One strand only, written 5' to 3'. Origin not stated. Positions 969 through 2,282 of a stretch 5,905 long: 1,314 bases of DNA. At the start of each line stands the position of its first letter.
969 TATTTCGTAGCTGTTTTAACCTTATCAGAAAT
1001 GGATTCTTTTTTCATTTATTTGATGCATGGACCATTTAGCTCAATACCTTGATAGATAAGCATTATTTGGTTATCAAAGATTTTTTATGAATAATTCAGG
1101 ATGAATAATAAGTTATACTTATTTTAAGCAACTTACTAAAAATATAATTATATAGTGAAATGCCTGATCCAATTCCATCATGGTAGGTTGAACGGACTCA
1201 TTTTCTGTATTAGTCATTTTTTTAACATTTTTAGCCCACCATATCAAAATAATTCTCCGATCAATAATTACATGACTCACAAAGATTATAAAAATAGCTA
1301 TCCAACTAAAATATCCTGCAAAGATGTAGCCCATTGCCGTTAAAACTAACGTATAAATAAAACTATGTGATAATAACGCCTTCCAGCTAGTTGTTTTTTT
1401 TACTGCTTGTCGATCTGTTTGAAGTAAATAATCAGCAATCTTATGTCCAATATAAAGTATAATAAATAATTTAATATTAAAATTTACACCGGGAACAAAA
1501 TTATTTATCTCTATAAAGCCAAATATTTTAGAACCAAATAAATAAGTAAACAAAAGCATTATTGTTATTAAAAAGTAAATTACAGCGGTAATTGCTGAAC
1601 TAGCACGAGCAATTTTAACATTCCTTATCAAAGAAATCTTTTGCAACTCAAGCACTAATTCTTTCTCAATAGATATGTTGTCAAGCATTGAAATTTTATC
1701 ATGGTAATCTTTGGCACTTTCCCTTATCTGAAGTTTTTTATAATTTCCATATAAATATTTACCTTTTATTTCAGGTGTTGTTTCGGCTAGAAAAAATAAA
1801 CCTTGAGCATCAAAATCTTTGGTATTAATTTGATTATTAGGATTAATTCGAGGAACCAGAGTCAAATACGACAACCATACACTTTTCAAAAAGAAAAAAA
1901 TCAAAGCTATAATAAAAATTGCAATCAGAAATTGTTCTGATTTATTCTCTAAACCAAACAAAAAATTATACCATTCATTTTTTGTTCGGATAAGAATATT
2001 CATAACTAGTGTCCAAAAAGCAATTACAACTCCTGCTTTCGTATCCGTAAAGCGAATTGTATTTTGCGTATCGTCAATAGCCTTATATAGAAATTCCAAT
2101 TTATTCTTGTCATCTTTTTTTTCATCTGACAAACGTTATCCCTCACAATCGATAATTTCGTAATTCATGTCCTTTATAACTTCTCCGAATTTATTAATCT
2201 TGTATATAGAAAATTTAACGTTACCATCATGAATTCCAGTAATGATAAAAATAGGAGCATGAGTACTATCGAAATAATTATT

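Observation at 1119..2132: Unusual effector architecture: Pycsar-TM-like N-domain fused to a DUF3307-like polytopic domain, with no recognisable nucleotide sensor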

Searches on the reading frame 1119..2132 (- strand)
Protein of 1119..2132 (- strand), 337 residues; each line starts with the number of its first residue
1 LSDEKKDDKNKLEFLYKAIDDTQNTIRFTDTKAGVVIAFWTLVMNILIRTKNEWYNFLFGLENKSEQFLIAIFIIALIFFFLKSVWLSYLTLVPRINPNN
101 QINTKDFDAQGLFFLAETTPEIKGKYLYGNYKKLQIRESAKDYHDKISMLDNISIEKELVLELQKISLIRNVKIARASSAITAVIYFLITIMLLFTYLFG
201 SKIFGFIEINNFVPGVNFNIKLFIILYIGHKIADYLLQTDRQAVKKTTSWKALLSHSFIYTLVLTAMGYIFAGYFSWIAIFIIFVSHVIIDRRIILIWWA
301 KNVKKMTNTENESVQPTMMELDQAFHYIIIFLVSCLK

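Call 3: search_protein_families(library=pfam, proteins=[window:1119-2132:-], max_evalue=1)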
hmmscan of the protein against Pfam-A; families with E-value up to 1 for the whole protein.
window:1119-2132:- (337 aa): 1 family
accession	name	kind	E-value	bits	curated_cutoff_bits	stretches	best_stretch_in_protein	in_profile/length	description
PF11750.13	DUF3307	-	9.8e-12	45.4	23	1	222-333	1-105/127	Protein of unknown function (DUF3307)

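Call 4: search_protein_families(library=padloc, proteins=[window:1119-2132:-], max_evalue=1)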
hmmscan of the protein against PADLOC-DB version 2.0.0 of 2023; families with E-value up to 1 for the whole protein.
window:1119-2132:- (337 aa): 3 families
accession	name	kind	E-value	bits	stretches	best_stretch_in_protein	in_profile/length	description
PDLC02364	PycTM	-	1.8e-13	49.1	1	9-201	3-154/160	-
PDLC02363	PycTM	-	4.8e-11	40.8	1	8-197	2-152/154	-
PDLC02365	PycTM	-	0.77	8.1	0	13-198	3-162/165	-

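Call 5: find_homologous_proteins(query=window:1119-2132:-, max_evalue=0.001)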
Query window:1119-2132:- (337 aa): 46 proteins with E <= 0.001 among 2247 candidates.
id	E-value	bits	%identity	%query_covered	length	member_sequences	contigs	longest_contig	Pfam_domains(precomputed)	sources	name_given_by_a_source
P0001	2.0e-214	729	100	100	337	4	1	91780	PF11750.14,PF18967.6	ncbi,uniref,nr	ncbi:DUF3307 domain-containing protein [Caldifermentibacillus hisashii]|uniref:DUF3307 domain-contai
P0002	3.6e-186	636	85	100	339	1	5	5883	PF11750.14,PF18967.6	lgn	-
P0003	3.8e-167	574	78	100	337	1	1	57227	PF11750.14,PF18967.6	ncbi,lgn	-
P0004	3.9e-154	531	70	100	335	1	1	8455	PF11750.14,PF18967.6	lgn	-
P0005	1.3e-152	526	69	100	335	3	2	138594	PF11750.14,PF18967.6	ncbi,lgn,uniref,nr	ncbi:DUF3307 domain-containing protein [Metabacillus niabensis]|uniref:DUF3307 domain-containing pro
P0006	2.7e-149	515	68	100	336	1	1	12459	PF11750.14,PF18967.6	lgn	-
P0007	9.6e-148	510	67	100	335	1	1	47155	PF11750.14,PF18967.6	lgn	-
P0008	1.8e-138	479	75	87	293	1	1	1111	PF11750.14,PF18967.6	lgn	-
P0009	1.1e-125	437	99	61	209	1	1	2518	PF18967.6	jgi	jgi:hypothetical protein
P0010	3.3e-121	423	59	100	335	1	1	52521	PF11750.14,PF18967.6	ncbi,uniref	ncbi:DUF3307 domain-containing protein [Peribacillus frigoritolerans]|uniref:DUF3307 domain-containi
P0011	3.8e-115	403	56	99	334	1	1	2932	PF11750.14,PF18967.6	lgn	-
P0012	1.4e-113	398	53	99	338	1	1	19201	PF11750.14,PF18967.6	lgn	-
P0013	2.0e-113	397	55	100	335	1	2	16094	PF11750.14,PF18967.6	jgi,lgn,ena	-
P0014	2.0e-107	377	56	100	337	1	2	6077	PF18967.6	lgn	-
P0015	5.4e-104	366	53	100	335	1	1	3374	PF11750.14,PF18967.6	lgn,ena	-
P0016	8.3e-104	365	52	100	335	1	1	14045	PF11750.14,PF18967.6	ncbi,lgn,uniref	ncbi:MAG: DUF3307 domain-containing protein [Rickettsia conorii subsp. raoultii]|uniref:DUF3307 doma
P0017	9.5e-103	362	52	100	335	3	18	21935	PF11750.14,PF18967.6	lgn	-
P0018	3.4e-100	354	49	100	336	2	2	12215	PF11750.14,PF18967.6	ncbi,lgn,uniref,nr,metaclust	ncbi:DUF3307 domain-containing protein [Saccharococcus caldoxylosilyticus]|uniref:Pycsar effector pr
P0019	4.4e-100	353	50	100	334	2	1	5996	PF11750.14,PF18967.6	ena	-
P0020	2.7e-99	351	52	97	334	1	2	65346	PF11750.14,PF18967.6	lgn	-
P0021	7.9e-97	342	50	97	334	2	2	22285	PF11750.14,PF18967.6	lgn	-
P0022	2.6e-96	341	47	100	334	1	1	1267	PF11750.14,PF18967.6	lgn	-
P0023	4.7e-91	323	44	99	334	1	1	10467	PF11750.14,PF18967.6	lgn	-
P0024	5.1e-90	320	47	99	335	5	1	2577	PF11750.14,PF18967.6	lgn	-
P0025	8.3e-89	316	46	99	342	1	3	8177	PF11750.14,PF18967.6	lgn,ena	-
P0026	1.8e-87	312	45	98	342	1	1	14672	PF11750.14,PF18967.6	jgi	jgi:hypothetical protein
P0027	1.5e-85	305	44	97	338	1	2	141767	PF11750.14,PF18967.6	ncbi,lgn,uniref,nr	ncbi:DUF3307 domain-containing protein [Paenibacillus sp. OK003]|uniref:DUF3307 domain-containing pr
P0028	3.4e-84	301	47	98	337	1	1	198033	PF11750.14,PF18967.6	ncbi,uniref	ncbi:DUF3307 domain-containing protein [Rossellomorea sp. NRS-1567]|uniref:DUF3307 domain-containing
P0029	1.6e-82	295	44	97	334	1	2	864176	PF11750.14,PF18967.6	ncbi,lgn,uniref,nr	ncbi:DUF3307 domain-containing protein [Exiguobacterium sp. s95]|uniref:DUF3307 domain-containing pr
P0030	6.2e-82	294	46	100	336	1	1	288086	PF11750.14,PF18967.6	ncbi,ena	-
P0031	2.7e-81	291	45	98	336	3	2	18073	PF11750.14,PF18967.6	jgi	jgi:Protein of unknown function (DUF3307)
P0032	9.2e-80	286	42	97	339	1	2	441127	PF11750.14,PF18967.6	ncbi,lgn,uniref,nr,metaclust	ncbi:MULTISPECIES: DUF3307 domain-containing protein [unclassified Paenibacillus]|uniref:DUF3307 dom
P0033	3.3e-79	285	41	98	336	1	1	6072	PF11750.14,PF18967.6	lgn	-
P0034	2.7e-78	282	41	99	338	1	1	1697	PF11750.14,PF18967.6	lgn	-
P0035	3.8e-78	281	44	97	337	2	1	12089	PF11750.14,PF18967.6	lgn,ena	-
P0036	4.9e-75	271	39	99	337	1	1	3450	PF11750.14,PF18967.6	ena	-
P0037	7.7e-74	267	61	61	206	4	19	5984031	PF18967.6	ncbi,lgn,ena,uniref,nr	ncbi:hypothetical protein FO497_06565 [Bacillus cereus ATCC 10876]|uniref:hypothetical protein n=1 T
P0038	5.7e-73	264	41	96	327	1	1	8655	PF11750.14,PF18967.6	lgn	-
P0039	2.8e-71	259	39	99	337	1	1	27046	PF11750.14,PF18967.6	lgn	-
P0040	4.7e-63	231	36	98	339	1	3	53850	PF11750.14,PF18967.6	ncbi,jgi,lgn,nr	ncbi:MAG: DUF3307 domain-containing protein [Firmicutes bacterium]|nr:DUF3307 domain-containing prot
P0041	7.5e-58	214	37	99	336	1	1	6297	PF18967.6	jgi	jgi:hypothetical protein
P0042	1.6e-14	72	34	58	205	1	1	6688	PF18967.6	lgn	-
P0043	4.2e-12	64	29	58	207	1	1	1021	PF18967.6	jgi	jgi:F0F1-type ATP synthase assembly protein I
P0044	9.7e-12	63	30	59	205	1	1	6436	PF18967.6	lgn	-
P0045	1.1e-11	63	34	50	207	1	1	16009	PF18967.6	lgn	-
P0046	7.6e-11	60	31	52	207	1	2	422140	PF18967.6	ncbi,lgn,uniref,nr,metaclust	ncbi:hypothetical protein [Alicyclobacillus ferrooxydans]|uniref:hypothetical protein n=1 Tax=Alicyc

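Call 6: search_protein_families(library=ncbifam, proteins=[window:1119-2132:-], max_evalue=1)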
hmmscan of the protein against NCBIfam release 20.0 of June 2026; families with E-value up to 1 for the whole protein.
window:1119-2132:- (337 aa): 0 families

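Call 22: find_encoding_contigs(protein=P0037, flank=6000, max_places=3)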
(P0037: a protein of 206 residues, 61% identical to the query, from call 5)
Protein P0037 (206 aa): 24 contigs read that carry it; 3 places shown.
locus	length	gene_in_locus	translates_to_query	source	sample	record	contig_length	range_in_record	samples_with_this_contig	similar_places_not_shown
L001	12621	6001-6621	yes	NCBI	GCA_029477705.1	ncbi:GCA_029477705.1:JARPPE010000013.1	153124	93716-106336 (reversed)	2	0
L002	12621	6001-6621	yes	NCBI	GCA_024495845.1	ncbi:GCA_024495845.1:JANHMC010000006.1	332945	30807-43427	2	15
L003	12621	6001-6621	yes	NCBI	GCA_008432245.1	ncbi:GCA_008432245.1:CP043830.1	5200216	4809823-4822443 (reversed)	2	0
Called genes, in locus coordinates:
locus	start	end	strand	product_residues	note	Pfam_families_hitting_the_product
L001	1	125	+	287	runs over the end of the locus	PF01844:HNH, PF14279:HNH_5, PF13395:HNH_4 (weak)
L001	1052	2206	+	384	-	PF05265:DUF723 (faint), PF21817:CapR (faint), PF14311:DUF4379 (weak), PF10881:DUF2726 (weak)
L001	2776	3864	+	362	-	-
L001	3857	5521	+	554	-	PF00899:ThiF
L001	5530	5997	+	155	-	PF14464:Prok-JAB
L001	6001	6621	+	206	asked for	PF18967:PycTM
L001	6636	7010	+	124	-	PF11750:DUF3307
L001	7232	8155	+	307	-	PF14253:AbiH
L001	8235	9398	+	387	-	PF28130:DUF8371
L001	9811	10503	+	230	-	-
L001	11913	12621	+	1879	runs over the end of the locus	PF22548:AEP-TOTE, PF00078:RVT_1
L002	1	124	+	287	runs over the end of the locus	PF01844:HNH, PF14279:HNH_5, PF13395:HNH_4 (weak)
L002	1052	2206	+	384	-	PF05265:DUF723 (faint), PF21817:CapR (faint), PF14311:DUF4379 (weak), PF10881:DUF2726 (weak)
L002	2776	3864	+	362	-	-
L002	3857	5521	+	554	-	PF00899:ThiF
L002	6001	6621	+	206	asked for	PF18967:PycTM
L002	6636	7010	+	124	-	PF11750:DUF3307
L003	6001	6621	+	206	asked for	PF18967:PycTM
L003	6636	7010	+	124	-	PF11750:DUF3307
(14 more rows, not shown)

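Call 26: predict_structure(alignment_id=A1)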
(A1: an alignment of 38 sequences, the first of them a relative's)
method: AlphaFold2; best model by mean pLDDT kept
length: 337 residues; sequences in the alignment: 38
mean_pLDDT: 84.3   pTM: 0.57
mean pLDDT of the five models: 84.3, 83.1, 82.6, 81.4, 78.6
residues with pLDDT >= 90: 116; 70-90: 184; 50-70: 29; < 50: 8
segments of 3 or more residues with pLDDT < 50: 208-214
pLDDT, mean of each block of 10 residues (from residue 1): 63 88 93 96 94 85 80 94 96 84 78 71 83 86 85 86 89 94 96 85 59 60 92 76 67 87 93 86 89 87 85 84 91 84
secondary structure, 60 per line:
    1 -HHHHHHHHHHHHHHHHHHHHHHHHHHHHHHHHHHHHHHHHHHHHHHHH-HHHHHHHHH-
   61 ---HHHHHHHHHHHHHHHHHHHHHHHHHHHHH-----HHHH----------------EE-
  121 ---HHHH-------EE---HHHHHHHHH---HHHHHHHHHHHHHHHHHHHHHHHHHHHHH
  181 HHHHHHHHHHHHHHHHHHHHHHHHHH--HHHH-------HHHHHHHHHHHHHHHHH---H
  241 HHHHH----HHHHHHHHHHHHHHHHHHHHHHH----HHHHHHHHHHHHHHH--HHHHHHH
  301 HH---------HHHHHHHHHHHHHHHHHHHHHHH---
elements in order: H2-49 H51-59 H64-92 H98-101 H124-127 H140-148 H152-206 H209-212 H220-236 H240-245 H250-272 H277-291 H294-302 H312-334

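Call 30: fold_search(model_id=the predicted structure, library=pdb)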
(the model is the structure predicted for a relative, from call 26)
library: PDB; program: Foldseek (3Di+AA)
matches with E <= 10: 41; with E <= 0.001: 0
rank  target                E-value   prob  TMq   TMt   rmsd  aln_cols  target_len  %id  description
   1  7ux1_A                4.2e-01  0.35  0.22  0.12  23.1       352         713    9  EcMscK in an Open Conformation (released 2022-11-23)
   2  7uw5_A                9.4e-01  0.16  0.19  0.12  22.5       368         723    9  EcMscK G924S mutant in a closed conformation (released 2022-11-23)
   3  8ub3_4                1.6e+00  0.16  0.15  0.22  21.0       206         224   11  DpHF7 filament (released 2024-04-10)
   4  2gbb_A                2.9e+00  0.09  0.13  0.20  11.7       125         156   12  Crystal structure of secreted chorismate mutase from Yersinia pestis (released 2007-04-03)
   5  8a6u_B                4.3e+00  0.04  0.12  0.12  23.4       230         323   11  PcIDS1 in complex with Mg2+ (released 2023-05-31)
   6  9m88_A                4.9e+00  0.12  0.15  0.18  11.4       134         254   10  PGS fused GPR3 dimer with antagonist AF64394 (released 2025-09-24)
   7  9m8v_A                5.3e+00  0.12  0.15  0.18  11.4       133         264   10  dimer-GPR3-Gs complex (released 2025-09-24)
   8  7tvb                  5.3e+00  0.06  0.13  0.08  29.1       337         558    9  Stat5A Core in Complex with AK305 (released 2023-02-15)
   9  1t01_A                5.8e+00  0.06  0.16  0.19  20.8       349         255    9  Vinculin complexed with the VBS1 helix from talin (released 2004-08-24)
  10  7fda_M                5.8e+00  0.06  0.13  0.19  28.6       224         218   10  CryoEM Structure of Reconstituted V-ATPase, state1 (released 2021-12-22)
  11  5lj6                  5.8e+00  0.04  0.10  0.06  19.8       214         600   11  Structure of Aggregatibacter actinomycetemcomitans MacB bound to ATPyS (P6522) (released 2017-11-15)
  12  8a73_A                5.8e+00  0.04  0.12  0.12  19.7       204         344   13  PcIDS1 in complex with Mn2+ and GPP (released 2023-05-31)
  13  9dyf_R                6.1e+00  0.08  0.14  0.16  10.0       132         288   14  Asenapine-bound serotonin 1A (5-HT1A) receptor-Gi1 protein complex (released 2025-08-13)
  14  6rwb_A                6.1e+00  0.03  0.14  0.03  43.0       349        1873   12  Cryo-EM structure of Yersinia pseudotuberculosis TcaA-TcaB (released 2019-10-23)
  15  4daj_D                6.4e+00  0.03  0.11  0.10  11.0       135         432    9  Structure of the M3 Muscarinic Acetylcholine Receptor (released 2012-02-22)
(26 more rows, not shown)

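Call 35: find_encoding_contigs(protein=P0029, flank=7000, max_places=1)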
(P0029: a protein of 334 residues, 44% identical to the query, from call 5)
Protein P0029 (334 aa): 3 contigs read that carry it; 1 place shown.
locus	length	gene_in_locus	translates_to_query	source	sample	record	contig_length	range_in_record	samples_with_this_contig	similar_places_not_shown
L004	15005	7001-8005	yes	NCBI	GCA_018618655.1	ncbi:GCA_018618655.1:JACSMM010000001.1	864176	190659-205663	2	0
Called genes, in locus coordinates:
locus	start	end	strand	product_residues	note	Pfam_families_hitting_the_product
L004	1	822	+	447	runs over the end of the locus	PF00082:Peptidase_S8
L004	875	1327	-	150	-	-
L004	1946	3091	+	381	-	PF22020:RlmL_1st, PF07669:Eco57I (weak), PF02926:THUMP, PF01170:UPF0020, PF06325:PrmA (faint), PF02475:TRM5-TYW2_MTfase (faint)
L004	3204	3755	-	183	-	PF00665:rve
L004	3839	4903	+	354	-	-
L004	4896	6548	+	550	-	PF00899:ThiF (weak)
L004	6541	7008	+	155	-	-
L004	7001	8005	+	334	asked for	PF18967:PycTM, PF11750:DUF3307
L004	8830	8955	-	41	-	PF13936:HTH_38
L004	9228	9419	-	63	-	-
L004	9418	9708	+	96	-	PF01170:UPF0020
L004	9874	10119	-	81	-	-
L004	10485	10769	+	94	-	-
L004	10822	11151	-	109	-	-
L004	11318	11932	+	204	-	PF09346:SMI1_KNR4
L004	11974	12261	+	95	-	-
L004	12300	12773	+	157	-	PF13302:Acetyltransf_3, PF00583:Acetyltransf_1, PF13508:Acetyltransf_7 (weak)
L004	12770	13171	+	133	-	-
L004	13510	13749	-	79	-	-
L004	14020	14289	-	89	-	PF05016:ParE_toxin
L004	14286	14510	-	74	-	PF01402:RHH_1 (weak), PF19807:DUF6290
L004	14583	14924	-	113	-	-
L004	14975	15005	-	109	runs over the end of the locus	-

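Call 36: find_encoding_contigs(protein=P0040, flank=7000, max_places=1)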
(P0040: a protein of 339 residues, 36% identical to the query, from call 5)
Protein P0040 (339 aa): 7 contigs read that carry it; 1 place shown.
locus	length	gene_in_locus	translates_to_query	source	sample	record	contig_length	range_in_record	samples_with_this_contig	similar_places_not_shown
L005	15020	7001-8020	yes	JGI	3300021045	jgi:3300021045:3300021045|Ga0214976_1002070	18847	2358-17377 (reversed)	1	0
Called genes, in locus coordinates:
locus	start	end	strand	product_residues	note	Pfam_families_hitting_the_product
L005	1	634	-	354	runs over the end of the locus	PF01548:DEDD_Tnp_IS110, PF02371:Transposase_20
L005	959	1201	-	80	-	-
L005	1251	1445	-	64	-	-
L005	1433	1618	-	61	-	-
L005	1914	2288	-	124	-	-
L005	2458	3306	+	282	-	PF01610:DDE_Tnp_ISL3, PF11225:DUF3024 (weak)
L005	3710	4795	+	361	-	-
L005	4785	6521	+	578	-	PF00899:ThiF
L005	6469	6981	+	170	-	PF14464:Prok-JAB (weak)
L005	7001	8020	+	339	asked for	PF18967:PycTM, PF11750:DUF3307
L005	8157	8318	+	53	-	PF01527:HTH_Tnp_1, PF13518:HTH_28 (weak), PF13384:HTH_23 (weak)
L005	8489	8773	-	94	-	-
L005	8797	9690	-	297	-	PF12698:ABC2_membrane_3 (weak)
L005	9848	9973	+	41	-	-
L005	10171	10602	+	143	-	PF00892:EamA, PF05653:Mg_trans_NIPA (weak)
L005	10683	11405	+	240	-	PF12867:DinB_2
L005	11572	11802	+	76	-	-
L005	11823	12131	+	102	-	-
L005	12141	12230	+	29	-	-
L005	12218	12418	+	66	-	-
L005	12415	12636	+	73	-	-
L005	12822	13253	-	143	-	PF05685:Uma2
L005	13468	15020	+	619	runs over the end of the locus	PF00370:FGGY_N, PF02782:FGGY_C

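Call 37: find_encoding_contigs(protein=P0046, flank=7000, max_places=1)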
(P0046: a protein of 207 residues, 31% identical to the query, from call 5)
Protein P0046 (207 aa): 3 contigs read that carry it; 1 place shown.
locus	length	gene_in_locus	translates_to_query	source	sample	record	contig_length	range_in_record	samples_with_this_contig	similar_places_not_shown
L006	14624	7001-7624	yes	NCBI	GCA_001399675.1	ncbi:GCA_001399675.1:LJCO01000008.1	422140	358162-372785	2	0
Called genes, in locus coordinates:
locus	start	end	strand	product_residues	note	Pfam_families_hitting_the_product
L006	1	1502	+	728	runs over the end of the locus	PF00580:UvrD-helicase, PF01443:Viral_helicase1 (faint), PF13087:AAA_12 (faint), PF13245:AAA_19, PF13604:AAA_30 (faint), PF13361:UvrD_C, PF13538:UvrD_C_2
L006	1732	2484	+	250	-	PF04307:YdjM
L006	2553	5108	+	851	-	PF10412:TrwB_AAD_bind (weak), PF12696:TraG-D_C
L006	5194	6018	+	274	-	-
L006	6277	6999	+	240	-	PF00211:Guanylate_cyc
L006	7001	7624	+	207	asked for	PF18967:PycTM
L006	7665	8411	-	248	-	PF04555:XhoI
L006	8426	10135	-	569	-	PF02384:N6_Mtase, PF07669:Eco57I, PF12950:TaqI_C (weak)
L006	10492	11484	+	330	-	PF00990:GGDEF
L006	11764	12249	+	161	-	-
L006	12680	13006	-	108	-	-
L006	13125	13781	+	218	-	PF01522:Polysacc_deac_1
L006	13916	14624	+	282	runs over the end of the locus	-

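Call 67: find_encoding_contigs(protein=P0014, flank=6000, max_places=2)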
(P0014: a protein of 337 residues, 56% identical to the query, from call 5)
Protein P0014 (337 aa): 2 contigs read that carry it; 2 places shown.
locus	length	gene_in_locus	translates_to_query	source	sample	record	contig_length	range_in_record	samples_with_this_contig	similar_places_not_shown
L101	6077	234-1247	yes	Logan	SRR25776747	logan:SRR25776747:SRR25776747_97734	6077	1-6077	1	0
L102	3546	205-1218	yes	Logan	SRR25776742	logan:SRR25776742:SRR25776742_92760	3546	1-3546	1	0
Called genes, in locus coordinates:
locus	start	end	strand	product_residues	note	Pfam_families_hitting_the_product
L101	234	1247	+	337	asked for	PF18967:PycTM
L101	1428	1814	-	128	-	-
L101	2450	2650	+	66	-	-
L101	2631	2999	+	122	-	PF06296:RelE (weak)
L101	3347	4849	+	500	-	PF09660:DUF2397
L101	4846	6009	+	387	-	PF09661:DUF2398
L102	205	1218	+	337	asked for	PF18967:PycTM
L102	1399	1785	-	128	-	-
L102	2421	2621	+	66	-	-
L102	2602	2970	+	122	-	PF06296:RelE (weak)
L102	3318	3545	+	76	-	?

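Call 68: find_encoding_contigs(protein=P0041, flank=6000, max_places=2)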
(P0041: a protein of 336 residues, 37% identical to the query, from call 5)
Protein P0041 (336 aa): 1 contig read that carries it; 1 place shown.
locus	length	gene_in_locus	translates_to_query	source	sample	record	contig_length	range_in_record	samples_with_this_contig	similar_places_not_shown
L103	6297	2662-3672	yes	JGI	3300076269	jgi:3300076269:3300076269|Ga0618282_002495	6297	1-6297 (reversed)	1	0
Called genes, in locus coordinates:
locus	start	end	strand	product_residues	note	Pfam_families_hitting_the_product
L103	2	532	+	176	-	?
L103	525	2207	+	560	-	PF00899:ThiF (weak)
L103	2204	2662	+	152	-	PF14464:Prok-JAB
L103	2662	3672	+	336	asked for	PF18967:PycTM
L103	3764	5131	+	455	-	-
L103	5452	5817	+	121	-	-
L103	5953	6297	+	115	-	?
